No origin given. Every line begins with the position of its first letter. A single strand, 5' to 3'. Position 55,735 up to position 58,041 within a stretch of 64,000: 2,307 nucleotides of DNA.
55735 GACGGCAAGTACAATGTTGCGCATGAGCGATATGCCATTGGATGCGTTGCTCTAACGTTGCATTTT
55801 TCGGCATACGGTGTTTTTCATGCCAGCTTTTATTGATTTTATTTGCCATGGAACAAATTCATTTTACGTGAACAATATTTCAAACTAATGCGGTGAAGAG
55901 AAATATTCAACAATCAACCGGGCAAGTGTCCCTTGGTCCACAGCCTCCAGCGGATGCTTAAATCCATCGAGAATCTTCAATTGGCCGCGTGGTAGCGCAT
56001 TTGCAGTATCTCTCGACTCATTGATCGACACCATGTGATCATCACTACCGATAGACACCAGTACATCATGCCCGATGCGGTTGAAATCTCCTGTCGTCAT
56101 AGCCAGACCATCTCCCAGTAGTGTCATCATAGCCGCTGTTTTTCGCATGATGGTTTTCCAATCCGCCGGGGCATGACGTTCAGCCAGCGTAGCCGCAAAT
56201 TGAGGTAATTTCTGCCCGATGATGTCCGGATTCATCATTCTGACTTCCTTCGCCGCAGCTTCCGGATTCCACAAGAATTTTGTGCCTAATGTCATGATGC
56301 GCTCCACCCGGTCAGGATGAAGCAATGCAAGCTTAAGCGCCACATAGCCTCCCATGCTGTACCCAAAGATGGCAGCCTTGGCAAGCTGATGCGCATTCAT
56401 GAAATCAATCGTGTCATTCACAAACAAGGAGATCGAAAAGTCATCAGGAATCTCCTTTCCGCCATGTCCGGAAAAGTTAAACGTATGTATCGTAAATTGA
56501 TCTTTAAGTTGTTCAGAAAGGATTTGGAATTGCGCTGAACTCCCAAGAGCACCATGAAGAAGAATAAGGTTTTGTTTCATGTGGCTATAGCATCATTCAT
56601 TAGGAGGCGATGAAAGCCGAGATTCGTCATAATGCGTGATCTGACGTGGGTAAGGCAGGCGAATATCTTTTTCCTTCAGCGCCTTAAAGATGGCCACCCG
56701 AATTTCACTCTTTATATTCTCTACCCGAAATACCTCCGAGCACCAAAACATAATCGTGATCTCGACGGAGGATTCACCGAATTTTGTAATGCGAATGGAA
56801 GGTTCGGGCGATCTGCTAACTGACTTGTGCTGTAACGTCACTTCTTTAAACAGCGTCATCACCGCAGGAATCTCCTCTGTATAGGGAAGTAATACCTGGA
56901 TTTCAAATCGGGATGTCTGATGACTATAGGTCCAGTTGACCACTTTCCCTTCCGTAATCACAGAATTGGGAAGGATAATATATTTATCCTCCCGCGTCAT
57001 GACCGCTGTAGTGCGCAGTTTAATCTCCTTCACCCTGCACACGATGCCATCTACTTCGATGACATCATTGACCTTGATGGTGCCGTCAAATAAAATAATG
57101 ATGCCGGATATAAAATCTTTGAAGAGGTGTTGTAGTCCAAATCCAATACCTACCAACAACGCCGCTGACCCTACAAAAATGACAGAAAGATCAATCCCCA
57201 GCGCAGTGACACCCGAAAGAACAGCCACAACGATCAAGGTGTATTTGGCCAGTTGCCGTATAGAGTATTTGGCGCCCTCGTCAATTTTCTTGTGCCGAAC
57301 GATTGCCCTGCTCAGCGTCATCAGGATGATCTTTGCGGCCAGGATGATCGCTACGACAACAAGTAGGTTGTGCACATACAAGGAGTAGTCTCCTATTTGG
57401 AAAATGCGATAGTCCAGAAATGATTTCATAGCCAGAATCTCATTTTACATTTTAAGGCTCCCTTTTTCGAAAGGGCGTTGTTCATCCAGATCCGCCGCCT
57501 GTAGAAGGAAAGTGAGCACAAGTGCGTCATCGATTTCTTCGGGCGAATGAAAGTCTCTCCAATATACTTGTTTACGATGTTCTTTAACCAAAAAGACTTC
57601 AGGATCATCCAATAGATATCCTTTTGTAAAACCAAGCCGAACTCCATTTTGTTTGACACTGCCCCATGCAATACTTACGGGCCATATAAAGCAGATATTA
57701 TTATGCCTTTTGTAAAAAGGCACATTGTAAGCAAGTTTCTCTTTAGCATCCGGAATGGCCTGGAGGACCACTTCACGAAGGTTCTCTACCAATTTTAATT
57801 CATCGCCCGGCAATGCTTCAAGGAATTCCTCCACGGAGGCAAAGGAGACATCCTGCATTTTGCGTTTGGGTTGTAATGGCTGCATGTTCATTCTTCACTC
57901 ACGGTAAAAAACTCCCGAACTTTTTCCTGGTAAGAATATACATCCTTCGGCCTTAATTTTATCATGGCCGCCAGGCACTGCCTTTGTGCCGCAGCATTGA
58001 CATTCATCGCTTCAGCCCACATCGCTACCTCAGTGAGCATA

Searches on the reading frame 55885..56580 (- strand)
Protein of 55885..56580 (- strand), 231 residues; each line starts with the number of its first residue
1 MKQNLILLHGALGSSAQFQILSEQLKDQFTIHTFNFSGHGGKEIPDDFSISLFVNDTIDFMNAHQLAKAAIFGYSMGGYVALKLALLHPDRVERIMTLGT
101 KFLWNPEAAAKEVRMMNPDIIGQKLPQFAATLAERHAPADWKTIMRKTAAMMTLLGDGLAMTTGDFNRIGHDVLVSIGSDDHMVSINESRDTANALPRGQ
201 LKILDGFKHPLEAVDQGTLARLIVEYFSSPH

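Call 60: search_protein_families(library=pfam, proteins=[window:55885-56580:-], max_evalue=0.00001)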
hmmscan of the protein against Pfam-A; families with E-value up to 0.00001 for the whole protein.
window:55885-56580:- (231 aa): 5 families
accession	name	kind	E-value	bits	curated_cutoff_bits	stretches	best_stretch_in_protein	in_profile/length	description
PF00561.26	Abhydrolase_1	-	1.3e-22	81.1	25.8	1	5-107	3-108/245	alpha/beta hydrolase fold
PF12146.15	Hydrolase_4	-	4.1e-16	59.4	27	1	2-211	4-234/239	Serine aminopeptidase, S33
PF12697.13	Abhydrolase_6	-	1.4e-11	46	26.3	1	5-185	1-180/217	Alpha/beta hydrolase family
PF00975.26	Thioesterase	-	1.1e-09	39.3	26.4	1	4-101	2-100/226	Thioesterase domain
PF00756.26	Esterase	-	2.9e-06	27.7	22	1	68-106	115-159/251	Putative esterase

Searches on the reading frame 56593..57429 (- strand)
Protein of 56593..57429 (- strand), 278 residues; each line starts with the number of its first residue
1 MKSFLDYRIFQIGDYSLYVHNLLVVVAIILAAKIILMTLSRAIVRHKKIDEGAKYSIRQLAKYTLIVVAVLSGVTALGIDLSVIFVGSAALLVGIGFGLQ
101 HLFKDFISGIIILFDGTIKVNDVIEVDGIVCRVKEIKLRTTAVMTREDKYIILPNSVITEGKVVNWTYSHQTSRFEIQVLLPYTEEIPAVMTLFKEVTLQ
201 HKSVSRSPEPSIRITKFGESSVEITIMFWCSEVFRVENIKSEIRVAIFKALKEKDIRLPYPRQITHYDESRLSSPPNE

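Call 60: search_protein_families(library=pfam, proteins=[window:56593-57429:-], max_evalue=0.00001)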
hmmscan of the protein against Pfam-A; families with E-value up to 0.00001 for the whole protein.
window:56593-57429:- (278 aa): 2 families
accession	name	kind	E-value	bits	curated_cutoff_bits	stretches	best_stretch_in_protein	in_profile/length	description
PF00924.24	MS_channel_2nd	-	4.9e-19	68.6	20.2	1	102-167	2-67/68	Mechanosensitive ion channel, beta-domain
PF21082.3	MS_channel_3rd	-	2e-07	31.8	21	1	177-257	3-87/88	Mechanosensitive ion channel MscS, C-terminal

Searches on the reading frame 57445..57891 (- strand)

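Call 60: search_protein_families(library=pfam, proteins=[window:57445-57891:-], max_evalue=0.00001)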
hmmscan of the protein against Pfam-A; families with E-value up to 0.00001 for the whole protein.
window:57445-57891:- (148 aa): 1 family
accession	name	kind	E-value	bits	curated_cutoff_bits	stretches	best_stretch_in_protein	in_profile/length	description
PF08818.16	DUF1801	-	1.4e-14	54.6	27.2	1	35-132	5-84/85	Domain of unknown function (DU1801)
